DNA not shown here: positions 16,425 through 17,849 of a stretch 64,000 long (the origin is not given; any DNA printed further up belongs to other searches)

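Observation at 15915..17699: In-frame fusion of FtsA to an apparently catalytically intact ribulose-phosphate 3-epimerase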

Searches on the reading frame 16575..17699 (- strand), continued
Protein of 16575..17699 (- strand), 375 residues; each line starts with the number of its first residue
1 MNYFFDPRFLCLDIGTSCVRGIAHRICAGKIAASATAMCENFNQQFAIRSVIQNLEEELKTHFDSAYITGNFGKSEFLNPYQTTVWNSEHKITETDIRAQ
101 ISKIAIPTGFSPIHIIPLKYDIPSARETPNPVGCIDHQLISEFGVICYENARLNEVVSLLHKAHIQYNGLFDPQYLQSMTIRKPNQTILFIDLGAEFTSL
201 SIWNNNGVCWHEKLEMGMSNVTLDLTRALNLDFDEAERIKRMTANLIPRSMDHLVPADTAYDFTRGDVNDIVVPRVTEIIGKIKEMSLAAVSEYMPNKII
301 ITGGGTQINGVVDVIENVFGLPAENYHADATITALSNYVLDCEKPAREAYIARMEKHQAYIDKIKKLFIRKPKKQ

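Call 43: find_homologous_proteins(query=P0144, max_evalue=1e-10)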
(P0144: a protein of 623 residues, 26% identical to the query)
Query P0144 (623 aa): 149 proteins with E <= 1e-10 among 8000 candidates; the best 120 are listed.
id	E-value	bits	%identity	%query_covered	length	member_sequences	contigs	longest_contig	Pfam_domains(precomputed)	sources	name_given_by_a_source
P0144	0.0e+0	1407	100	100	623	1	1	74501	PF02491.26,PF06723.20,PF14450.13,PF00834.26,PF11104.15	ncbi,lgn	-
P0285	3.0e-110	387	36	99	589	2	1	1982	PF14450.13,PF00834.26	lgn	-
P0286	1.6e-107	378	37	98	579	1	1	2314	PF14450.13,PF00834.26,PF11104.15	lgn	-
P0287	1.3e-106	375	37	99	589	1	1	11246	PF14450.13,PF00834.26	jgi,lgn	jgi:ribulose-phosphate 3-epimerase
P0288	2.6e-105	371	35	100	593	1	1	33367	PF02491.26,PF14450.13,PF00834.26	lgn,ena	-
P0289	1.5e-104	369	34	100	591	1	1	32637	PF14450.13,PF00834.26,PF11104.15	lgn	-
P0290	2.4e-102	361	34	100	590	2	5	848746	PF14450.13,PF00834.26,PF11104.15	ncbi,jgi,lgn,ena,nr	ncbi:MAG TPA: ribulose-phosphate 3-epimerase [Alphaproteobacteria bacterium]|nr:ribulose-phosphate 3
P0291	2.9e-101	358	34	100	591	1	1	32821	PF14450.13,PF00834.26,PF11104.15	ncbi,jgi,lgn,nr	ncbi:MAG: ribulose-phosphate 3-epimerase [Rickettsiales bacterium]|jgi:ribulose-phosphate 3-epimeras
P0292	8.0e-101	356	35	100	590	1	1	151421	PF14450.13,PF00834.26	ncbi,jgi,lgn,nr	ncbi:MAG: ribulose-phosphate 3-epimerase [Rickettsiales bacterium]|jgi:ribulose-phosphate 3-epimeras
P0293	1.9e-97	345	33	100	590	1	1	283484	PF14450.13,PF00834.26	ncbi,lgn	-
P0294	3.2e-97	344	33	99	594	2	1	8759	PF14450.13,PF00834.26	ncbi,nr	ncbi:MAG: ribulose-phosphate 3-epimerase [Rickettsiales bacterium]|nr:ribulose-phosphate 3-epimerase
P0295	4.6e-97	344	34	99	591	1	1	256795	PF14450.13,PF00834.26,PF11104.15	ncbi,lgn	-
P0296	2.2e-94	335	34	99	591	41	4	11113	PF14450.13,PF00834.26,PF11104.15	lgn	-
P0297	4.2e-93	331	33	99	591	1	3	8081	PF14450.13,PF00834.26,PF11104.15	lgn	-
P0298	5.0e-93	331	34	99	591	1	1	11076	PF14450.13,PF00834.26,PF11104.15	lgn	-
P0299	2.5e-92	328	33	100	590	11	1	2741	PF14450.13,PF00834.26,PF11104.15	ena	-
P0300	1.4e-91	326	32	99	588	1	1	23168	PF14450.13,PF00834.26,PF11104.15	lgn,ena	-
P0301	1.9e-91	325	34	91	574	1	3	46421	PF14450.13,PF00834.26,PF11104.15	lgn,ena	-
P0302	7.7e-91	323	34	91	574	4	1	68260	PF06723.20,PF14450.13,PF00834.26,PF11104.15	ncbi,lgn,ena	-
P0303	1.5e-33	134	28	55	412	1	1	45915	PF02491.26,PF06723.20,PF14450.13,PF11104.15,PF06277.18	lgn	-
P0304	1.3e-26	111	27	48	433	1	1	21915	PF02491.26,PF06723.20,PF14450.13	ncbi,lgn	-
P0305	2.2e-26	110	34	31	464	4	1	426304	PF00834.26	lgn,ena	-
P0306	9.0e-26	108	38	29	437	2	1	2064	PF04265.20,PF04263.22,PF00834.26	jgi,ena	-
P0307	3.6e-23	100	28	40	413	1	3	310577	PF02491.26,PF06723.20,PF14450.13,PF11104.15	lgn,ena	-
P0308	9.1e-23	99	24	48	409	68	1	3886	PF02491.26,PF06723.20,PF14450.13,PF11104.15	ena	-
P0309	2.1e-21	94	32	30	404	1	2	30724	PF00834.26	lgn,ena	-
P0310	8.6e-21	92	25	41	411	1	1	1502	PF00012.27,PF02491.26,PF06723.20,PF14450.13,PF00022.26,PF11104.15,PF06277.18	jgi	jgi:cell division protein FtsA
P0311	2.6e-20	90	29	31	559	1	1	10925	PF00834.26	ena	-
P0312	4.2e-20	90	26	48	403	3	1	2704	PF02491.26,PF06723.20,PF14450.13,PF11104.15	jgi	-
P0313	8.8e-20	89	29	33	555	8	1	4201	PF01261.31,PF00834.26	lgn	-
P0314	1.8e-19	88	27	48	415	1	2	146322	PF02491.26,PF06723.20,PF14450.13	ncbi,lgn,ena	-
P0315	1.9e-19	88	25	55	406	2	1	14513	PF02491.26,PF06723.20,PF14450.13,PF06277.18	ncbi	-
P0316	3.9e-19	87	23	48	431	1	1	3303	PF02491.26,PF06723.20,PF14450.13,PF11104.15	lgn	-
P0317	1.2e-18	85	24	48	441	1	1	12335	PF02491.26,PF06723.20,PF14450.13,PF11104.15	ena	-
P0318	2.5e-18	84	26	43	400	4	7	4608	PF02491.26,PF06723.20,PF14450.13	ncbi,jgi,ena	jgi:cell division protein FtsA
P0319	9.1e-18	82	24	48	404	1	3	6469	PF02491.26,PF06723.20,PF14450.13,PF11104.15,PF06277.18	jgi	jgi:cell division protein FtsA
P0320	1.6e-17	81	27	40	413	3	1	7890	PF02491.26,PF06723.20,PF14450.13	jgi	-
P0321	1.9e-17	81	24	40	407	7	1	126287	PF02491.26,PF06723.20,PF14450.13,PF06277.18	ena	-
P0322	2.2e-17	81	28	30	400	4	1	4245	PF02491.26,PF06723.20,PF14450.13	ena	-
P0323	2.7e-17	80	24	49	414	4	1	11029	PF02491.26,PF06723.20,PF14450.13,PF06277.18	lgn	-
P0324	3.2e-17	80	24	41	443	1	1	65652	PF02491.26,PF06723.20,PF14450.13,PF11104.15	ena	-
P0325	3.9e-17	80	24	56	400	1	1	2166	PF02491.26,PF06723.20,PF14450.13,PF11104.15,PF06277.18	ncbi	ncbi:MAG: cell division protein FtsA, partial [Nitrospirota bacterium]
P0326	4.0e-17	80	26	54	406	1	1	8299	PF02491.26,PF14450.13,PF11104.15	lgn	-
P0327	6.7e-17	79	25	42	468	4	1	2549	PF02491.26,PF06723.20,PF14450.13,PF11104.15,PF06277.18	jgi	jgi:cell division protein FtsA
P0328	1.2e-16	78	26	40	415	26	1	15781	PF02491.26,PF06723.20,PF14450.13,PF11104.15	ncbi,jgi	jgi:cell division protein FtsA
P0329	1.5e-16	78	24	39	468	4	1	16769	PF02491.26,PF06723.20,PF14450.13,PF11104.15,PF06277.18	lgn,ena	-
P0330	2.8e-16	77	28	28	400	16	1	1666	PF02491.26,PF14450.13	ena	-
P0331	4.6e-16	76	26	46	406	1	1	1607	PF06723.20,PF14450.13,PF11104.15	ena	-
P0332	1.9e-15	74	25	37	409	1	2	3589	PF02491.26,PF06723.20,PF14450.13,PF11104.15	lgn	-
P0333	3.7e-15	73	27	42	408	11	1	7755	PF02491.26,PF06723.20,PF14450.13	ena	-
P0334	3.8e-15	73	22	40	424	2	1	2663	PF02491.26,PF06723.20,PF14450.13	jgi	jgi:cell division protein FtsA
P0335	3.8e-15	73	28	43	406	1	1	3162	PF02491.26,PF06723.20,PF14450.13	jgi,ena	jgi:cell division protein FtsA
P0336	4.0e-15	73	25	40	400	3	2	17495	PF02491.26,PF06723.20,PF14450.13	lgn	-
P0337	4.3e-15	73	26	37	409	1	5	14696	PF02491.26,PF06723.20,PF14450.13,PF11104.15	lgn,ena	-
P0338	5.2e-15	73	27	36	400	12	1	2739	PF02491.26,PF06723.20,PF14450.13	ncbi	-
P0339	6.0e-15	73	26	37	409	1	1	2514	PF02491.26,PF06723.20,PF14450.13,PF11104.15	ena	-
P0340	6.4e-15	73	32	31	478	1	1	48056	PF03793.25,PF00834.26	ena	-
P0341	7.2e-15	72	23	41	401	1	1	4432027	PF02491.26,PF06723.20,PF14450.13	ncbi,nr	ncbi:cell division protein FtsA [Kiritimatiellota bacterium B12222]|nr:cell division protein FtsA [K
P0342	7.2e-15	72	26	34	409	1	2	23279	PF06723.20,PF14450.13,PF11104.15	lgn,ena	-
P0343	7.4e-15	72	26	34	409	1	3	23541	PF02491.26,PF06723.20,PF14450.13,PF11104.15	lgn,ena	-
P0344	7.7e-15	72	26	34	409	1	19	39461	PF02491.26,PF06723.20,PF14450.13,PF11104.15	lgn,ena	-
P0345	7.7e-15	72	26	34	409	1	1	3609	PF02491.26,PF06723.20,PF14450.13,PF11104.15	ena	-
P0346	8.0e-15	72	26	37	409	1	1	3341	PF02491.26,PF06723.20,PF14450.13,PF11104.15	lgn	-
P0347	8.1e-15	72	25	34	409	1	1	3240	PF02491.26,PF06723.20,PF14450.13,PF11104.15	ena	-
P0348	9.8e-15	72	25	54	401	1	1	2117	PF02491.26,PF06723.20,PF14450.13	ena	-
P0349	9.9e-15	72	30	36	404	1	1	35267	PF02491.26,PF06723.20,PF14450.13,PF06277.18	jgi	jgi:cell division protein FtsA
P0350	1.1e-14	72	26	34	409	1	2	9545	PF02491.26,PF06723.20,PF14450.13,PF11104.15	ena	-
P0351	1.1e-14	72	26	34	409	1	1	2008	PF02491.26,PF06723.20,PF14450.13,PF11104.15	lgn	-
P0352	1.1e-14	72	23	55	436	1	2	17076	PF02491.26,PF06723.20,PF14450.13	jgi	-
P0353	1.4e-14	72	26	34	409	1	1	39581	PF02491.26,PF06723.20,PF14450.13,PF11104.15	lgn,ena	-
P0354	1.4e-14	71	23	41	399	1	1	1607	PF02491.26,PF06723.20,PF14450.13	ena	-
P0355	1.4e-14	71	26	34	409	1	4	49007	PF02491.26,PF06723.20,PF14450.13,PF11104.15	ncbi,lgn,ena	-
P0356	1.4e-14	71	26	34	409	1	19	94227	PF02491.26,PF06723.20,PF14450.13,PF11104.15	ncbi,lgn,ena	-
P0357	1.5e-14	71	27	34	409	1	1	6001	PF02491.26,PF06723.20,PF14450.13,PF11104.15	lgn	-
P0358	1.5e-14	71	26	34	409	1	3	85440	PF02491.26,PF06723.20,PF14450.13,PF11104.15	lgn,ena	-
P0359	1.5e-14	71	26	34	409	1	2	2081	PF02491.26,PF06723.20,PF14450.13,PF11104.15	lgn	-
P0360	1.8e-14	71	26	34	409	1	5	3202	PF02491.26,PF06723.20,PF14450.13,PF11104.15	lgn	-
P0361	2.3e-14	71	24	40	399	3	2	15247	PF02491.26,PF06723.20,PF14450.13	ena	-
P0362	2.3e-14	71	25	34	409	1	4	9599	PF02491.26,PF06723.20,PF14450.13,PF11104.15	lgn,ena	-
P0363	2.4e-14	71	23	41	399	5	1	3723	PF02491.26,PF06723.20,PF14450.13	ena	-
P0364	2.4e-14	71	23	41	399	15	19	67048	PF02491.26,PF06723.20,PF14450.13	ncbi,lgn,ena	-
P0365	2.6e-14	71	26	43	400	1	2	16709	PF02491.26,PF06723.20,PF14450.13,PF11104.15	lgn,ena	-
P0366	2.7e-14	71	26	34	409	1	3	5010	PF02491.26,PF06723.20,PF14450.13,PF11104.15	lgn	-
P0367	2.7e-14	71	21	40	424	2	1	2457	PF02491.26,PF06723.20,PF14450.13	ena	-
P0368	2.7e-14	71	25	34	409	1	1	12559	PF02491.26,PF06723.20,PF14450.13,PF11104.15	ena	-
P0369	2.8e-14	70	24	45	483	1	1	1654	PF02491.26,PF06723.20,PF14450.13,PF11104.15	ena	-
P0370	3.0e-14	70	24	36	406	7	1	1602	PF06723.20,PF14450.13,PF11104.15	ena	-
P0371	3.2e-14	70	23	41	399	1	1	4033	PF02491.26,PF06723.20,PF14450.13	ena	-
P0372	3.2e-14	70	24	41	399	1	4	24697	PF02491.26,PF06723.20,PF14450.13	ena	-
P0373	3.2e-14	70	24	41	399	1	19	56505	PF02491.26,PF06723.20,PF14450.13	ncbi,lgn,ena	-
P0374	3.2e-14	70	23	41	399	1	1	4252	PF02491.26,PF06723.20,PF14450.13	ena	-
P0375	3.2e-14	70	23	41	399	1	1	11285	PF02491.26,PF06723.20,PF14450.13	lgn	-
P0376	3.3e-14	70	23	41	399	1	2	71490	PF02491.26,PF06723.20,PF14450.13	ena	-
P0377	3.5e-14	70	25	38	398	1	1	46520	PF02491.26,PF06723.20,PF14450.13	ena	-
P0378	3.7e-14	70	25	39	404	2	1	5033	PF02491.26,PF06723.20,PF14450.13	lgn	-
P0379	3.8e-14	70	25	34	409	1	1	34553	PF02491.26,PF06723.20,PF14450.13,PF11104.15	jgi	-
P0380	3.9e-14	70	21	51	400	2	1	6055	PF02491.26,PF06723.20,PF14450.13,PF11104.15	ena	-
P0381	4.5e-14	70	24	48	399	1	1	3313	PF02491.26,PF06723.20,PF14450.13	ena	-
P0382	4.6e-14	70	24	48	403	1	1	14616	PF02491.26,PF06723.20,PF14450.13,PF11104.15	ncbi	-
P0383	5.1e-14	70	26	36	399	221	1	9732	PF02491.26,PF06723.20,PF14450.13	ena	-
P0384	6.3e-14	69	23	41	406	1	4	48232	PF02491.26,PF06723.20,PF14450.13,PF11104.15,PF06277.18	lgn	-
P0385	6.6e-14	69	25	41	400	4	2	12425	PF02491.26,PF06723.20,PF14450.13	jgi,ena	-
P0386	7.3e-14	69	25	37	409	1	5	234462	PF02491.26,PF06723.20,PF14450.13,PF11104.15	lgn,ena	-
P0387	7.7e-14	69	21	40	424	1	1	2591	PF02491.26,PF06723.20,PF14450.13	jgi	jgi:cell division protein FtsA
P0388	8.0e-14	69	21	40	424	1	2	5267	PF02491.26,PF06723.20,PF14450.13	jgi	jgi:cell division protein FtsA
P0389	8.2e-14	69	25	34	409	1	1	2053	PF02491.26,PF06723.20,PF14450.13,PF11104.15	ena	-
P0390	8.2e-14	69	23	54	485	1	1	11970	PF02491.26,PF06723.20,PF14450.13,PF11104.15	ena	-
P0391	9.0e-14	69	25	37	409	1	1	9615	PF02491.26,PF06723.20,PF14450.13,PF11104.15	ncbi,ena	-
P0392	9.0e-14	69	25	37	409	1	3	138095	PF02491.26,PF06723.20,PF14450.13,PF11104.15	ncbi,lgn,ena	-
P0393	9.5e-14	69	25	37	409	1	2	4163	PF02491.26,PF06723.20,PF14450.13,PF11104.15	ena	-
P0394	9.6e-14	69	24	44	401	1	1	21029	PF02491.26,PF06723.20,PF14450.13,PF11104.15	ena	-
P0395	1.0e-13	69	25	37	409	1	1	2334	PF02491.26,PF06723.20,PF14450.13,PF11104.15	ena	-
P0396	1.2e-13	68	27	39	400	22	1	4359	PF02491.26,PF06723.20,PF14450.13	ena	-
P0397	1.4e-13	68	22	55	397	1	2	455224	PF02491.26,PF06723.20,PF14450.13,PF11104.15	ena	-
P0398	1.4e-13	68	25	34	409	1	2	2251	PF02491.26,PF06723.20,PF14450.13,PF11104.15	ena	-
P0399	1.9e-13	68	24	41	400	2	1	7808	PF02491.26,PF06723.20,PF14450.13,PF11104.15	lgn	-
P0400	2.1e-13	68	24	41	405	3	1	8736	PF02491.26,PF06723.20,PF14450.13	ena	-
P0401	3.0e-13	67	23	53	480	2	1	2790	PF02491.26,PF06723.20,PF14450.13,PF11104.15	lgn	-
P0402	3.3e-13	67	26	39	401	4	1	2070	PF02491.26,PF06723.20,PF14450.13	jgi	-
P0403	3.7e-13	67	26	36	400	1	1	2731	PF02491.26,PF06723.20,PF14450.13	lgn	-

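Call 44: find_encoding_contigs(protein=P0144, flank=10000, max_places=2)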
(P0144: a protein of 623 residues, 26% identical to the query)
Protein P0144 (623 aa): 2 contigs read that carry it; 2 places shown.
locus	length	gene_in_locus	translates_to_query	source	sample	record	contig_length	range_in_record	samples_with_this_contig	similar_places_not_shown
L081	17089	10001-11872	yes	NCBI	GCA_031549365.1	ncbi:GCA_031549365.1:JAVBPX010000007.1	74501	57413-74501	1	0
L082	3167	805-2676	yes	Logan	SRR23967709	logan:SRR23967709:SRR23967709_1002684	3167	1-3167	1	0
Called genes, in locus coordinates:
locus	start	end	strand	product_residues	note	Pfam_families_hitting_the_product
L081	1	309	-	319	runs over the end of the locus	PF00437:T2SSE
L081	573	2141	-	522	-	PF00501:AMP-binding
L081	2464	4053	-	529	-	PF00501:AMP-binding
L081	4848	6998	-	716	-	PF02534:T4SS-DNA_transf, PF10412:TrwB_AAD_bind, PF12696:TraG-D_C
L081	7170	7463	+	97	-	-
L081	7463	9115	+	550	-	PF03717:PBP_dimer, PF00905:Transpeptidase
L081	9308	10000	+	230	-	PF03799:FtsQ_DivIB_C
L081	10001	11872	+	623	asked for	PF02491:SHS2_FTSA, PF06723:MreB_Mbl, PF11104:PilM_2 (weak), PF14450:FtsA, PF00834:Ribul_P_3_epim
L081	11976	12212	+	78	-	PF00830:Ribosomal_L28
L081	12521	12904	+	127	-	-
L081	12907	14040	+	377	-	PF13477:Glyco_trans_4_2, PF13439:Glyco_transf_4, PF13579:Glyco_trans_4_4, PF20706:GT4-conflict (weak), PF00534:Glycos_transf_1, PF13692:Glyco_trans_1_4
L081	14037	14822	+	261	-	PF20260:PUA_4, PF04452:Methyltrans_RNA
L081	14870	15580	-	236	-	PF03099:BPL_LplA_LipB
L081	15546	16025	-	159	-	-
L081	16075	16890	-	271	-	PF17827:PrmC_N (faint), PF05175:MTS, PF13489:Methyltransf_23 (weak), PF01170:UPF0020 (faint), PF08242:Methyltransf_12 (weak), PF13649:Methyltransf_25 (weak), PF13847:Methyltransf_31, PF07669:Eco57I (faint)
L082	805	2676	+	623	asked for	PF02491:SHS2_FTSA, PF06723:MreB_Mbl, PF11104:PilM_2 (weak), PF14450:FtsA, PF00834:Ribul_P_3_epim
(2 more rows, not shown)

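Call 45: find_encoding_contigs(protein=P0290, flank=10000, max_places=2)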
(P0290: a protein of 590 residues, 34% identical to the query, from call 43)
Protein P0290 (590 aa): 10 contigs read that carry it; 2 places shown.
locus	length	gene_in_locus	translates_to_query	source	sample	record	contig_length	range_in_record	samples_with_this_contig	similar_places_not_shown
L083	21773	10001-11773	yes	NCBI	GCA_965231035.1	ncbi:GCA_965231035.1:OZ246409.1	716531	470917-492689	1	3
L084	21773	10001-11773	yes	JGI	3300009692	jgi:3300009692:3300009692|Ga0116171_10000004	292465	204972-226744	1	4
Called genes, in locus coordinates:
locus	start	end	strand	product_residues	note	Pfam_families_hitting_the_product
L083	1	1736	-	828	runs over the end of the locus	PF12705:PDDEXK_1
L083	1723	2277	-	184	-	PF03193:RsgA_GTPase (weak), PF00350:Dynamin_N (faint), PF01926:MMR_HSR1, PF02421:FeoB_N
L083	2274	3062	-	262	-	PF00590:TP_methylase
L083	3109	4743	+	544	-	PF04348:LppC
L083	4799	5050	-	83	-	-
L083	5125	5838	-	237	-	PF00005:ABC_tran, PF02463:SMC_N (faint), PF13304:AAA_21 (faint)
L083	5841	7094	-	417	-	PF12704:MacB_PCD, PF02687:FtsX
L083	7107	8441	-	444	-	-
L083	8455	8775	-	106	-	-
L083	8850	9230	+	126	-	-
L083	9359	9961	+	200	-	PF03799:FtsQ_DivIB_C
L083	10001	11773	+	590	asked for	PF11104:PilM_2 (faint), PF14450:FtsA, PF00834:Ribul_P_3_epim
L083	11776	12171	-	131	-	PF02367:TsaE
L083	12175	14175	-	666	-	PF00270:DEAD (faint), PF04851:ResIII, PF17757:UvrB_inter, PF27431:UvrB_3rd, PF00271:Helicase_C, PF12344:UvrB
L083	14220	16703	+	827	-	PF05170:AsmA (faint)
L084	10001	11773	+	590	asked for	PF11104:PilM_2 (faint), PF14450:FtsA, PF00834:Ribul_P_3_epim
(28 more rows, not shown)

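Call 46: search_protein_families(library=pfam, proteins=[P0305, P0309, P0311, P0313, P0340, P0306, P0303, P0304], max_evalue=0.01)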
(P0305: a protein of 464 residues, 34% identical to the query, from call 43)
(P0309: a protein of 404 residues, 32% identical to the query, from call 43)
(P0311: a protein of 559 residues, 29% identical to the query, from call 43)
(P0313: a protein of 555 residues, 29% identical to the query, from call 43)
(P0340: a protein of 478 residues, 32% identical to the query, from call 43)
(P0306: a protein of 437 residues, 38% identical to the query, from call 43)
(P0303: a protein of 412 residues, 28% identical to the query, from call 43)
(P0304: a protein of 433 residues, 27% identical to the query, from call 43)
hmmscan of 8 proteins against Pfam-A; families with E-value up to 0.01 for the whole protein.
P0305 (464 aa): 1 family
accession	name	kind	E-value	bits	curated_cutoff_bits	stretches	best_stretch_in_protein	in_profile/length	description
PF00834.25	Ribul_P_3_epim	-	1.2e-52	178.6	21.1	1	250-448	2-197/198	Ribulose-phosphate 3 epimerase family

P0309 (404 aa): 1 family
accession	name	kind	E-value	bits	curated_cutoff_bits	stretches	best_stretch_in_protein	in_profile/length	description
PF00834.25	Ribul_P_3_epim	-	5.3e-48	163.5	21.1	1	2-194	1-197/198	Ribulose-phosphate 3 epimerase family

P0311 (559 aa): 1 family
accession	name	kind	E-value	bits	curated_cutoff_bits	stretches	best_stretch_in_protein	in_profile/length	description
PF00834.25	Ribul_P_3_epim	-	2.8e-65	219.9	21.1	1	329-522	2-195/198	Ribulose-phosphate 3 epimerase family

P0313 (555 aa): 2 families
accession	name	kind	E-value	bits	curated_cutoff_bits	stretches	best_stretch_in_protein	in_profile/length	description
PF00834.25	Ribul_P_3_epim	-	4.8e-66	222.4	21.1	1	326-519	2-195/198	Ribulose-phosphate 3 epimerase family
PF01261.30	AP_endonuc_2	-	4.8e-13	49.8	31.1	1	26-260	2-220/249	Xylose isomerase-like TIM barrel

P0340 (478 aa): 2 families
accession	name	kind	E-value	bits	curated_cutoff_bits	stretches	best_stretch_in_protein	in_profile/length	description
PF00834.25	Ribul_P_3_epim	-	6.2e-56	189.4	21.1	1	256-452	2-198/198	Ribulose-phosphate 3 epimerase family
PF03793.24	PASTA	-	5e-31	106.9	23.2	2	42-104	1-63/64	PASTA domain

P0306 (437 aa): 3 families
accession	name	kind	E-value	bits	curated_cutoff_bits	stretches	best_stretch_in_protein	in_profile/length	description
PF00834.25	Ribul_P_3_epim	-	1.7e-68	230.4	21.1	1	3-203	1-198/198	Ribulose-phosphate 3 epimerase family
PF04263.21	TPK_catalytic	-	5.5e-35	120.1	30.7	1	243-352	1-111/113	Thiamin pyrophosphokinase, catalytic domain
PF04265.19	TPK_B1_binding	-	1.3e-15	57.2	22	1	369-430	3-67/67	Thiamin pyrophosphokinase, vitamin B1 binding domain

P0303 (412 aa): 5 families
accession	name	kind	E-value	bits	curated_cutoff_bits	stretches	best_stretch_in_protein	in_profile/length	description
PF14450.12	FtsA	-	1.4e-29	103.4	31.8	1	204-376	1-127/127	Cell division protein FtsA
PF02491.25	SHS2_FTSA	-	1.5e-15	57.8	25.4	1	84-159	3-79/79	SHS2 domain inserted in FTSA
PF06723.19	MreB_Mbl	-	5.4e-14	52.2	27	1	187-355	131-305/327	MreB/Mbl protein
PF11104.14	PilM_2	-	3.8e-10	39.7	27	1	169-256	147-235/340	Type IV pilus assembly protein PilM;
PF06277.17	EutA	-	2.8e-06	26.9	27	1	198-256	140-200/475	Ethanolamine utilisation protein EutA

P0304 (433 aa): 3 families
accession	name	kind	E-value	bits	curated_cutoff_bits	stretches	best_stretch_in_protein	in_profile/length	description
PF14450.12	FtsA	-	1e-28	100.7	31.8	2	222-391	2-125/127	Cell division protein FtsA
PF02491.25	SHS2_FTSA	-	2.9e-14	53.6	25.4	1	112-170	14-73/79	SHS2 domain inserted in FTSA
PF06723.19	MreB_Mbl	-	2.5e-10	40.2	27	1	213-371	140-304/327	MreB/Mbl protein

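Call 52: find_encoding_contigs(protein=P0134, flank=10000, max_places=2)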
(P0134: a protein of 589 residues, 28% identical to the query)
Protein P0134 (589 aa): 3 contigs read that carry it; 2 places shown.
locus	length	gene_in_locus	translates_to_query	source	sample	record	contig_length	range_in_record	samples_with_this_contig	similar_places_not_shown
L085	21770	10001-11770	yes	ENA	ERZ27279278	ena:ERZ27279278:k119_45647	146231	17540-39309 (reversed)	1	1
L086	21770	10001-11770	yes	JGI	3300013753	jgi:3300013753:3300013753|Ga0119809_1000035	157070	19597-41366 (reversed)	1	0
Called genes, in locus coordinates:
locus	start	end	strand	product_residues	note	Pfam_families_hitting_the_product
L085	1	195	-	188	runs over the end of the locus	-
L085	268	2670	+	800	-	PF02518:HATPase_c, PF00204:DNA_gyraseB, PF01751:Toprim, PF00986:DNA_gyraseB_C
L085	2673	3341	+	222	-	-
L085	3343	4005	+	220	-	PF03167:UDG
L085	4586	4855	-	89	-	-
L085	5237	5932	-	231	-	PF02463:SMC_N, PF00005:ABC_tran, PF13304:AAA_21 (faint)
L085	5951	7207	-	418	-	PF12704:MacB_PCD, PF02687:FtsX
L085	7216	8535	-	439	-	-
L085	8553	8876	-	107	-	-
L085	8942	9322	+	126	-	-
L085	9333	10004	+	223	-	PF03799:FtsQ_DivIB_C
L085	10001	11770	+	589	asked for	PF00834:Ribul_P_3_epim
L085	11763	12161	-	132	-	PF02367:TsaE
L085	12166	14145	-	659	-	PF00270:DEAD (weak), PF04851:ResIII, PF17757:UvrB_inter, PF27431:UvrB_3rd, PF00271:Helicase_C, PF12344:UvrB, PF02151:UVR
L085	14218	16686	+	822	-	PF05170:AsmA (faint)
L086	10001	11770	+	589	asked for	PF00834:Ribul_P_3_epim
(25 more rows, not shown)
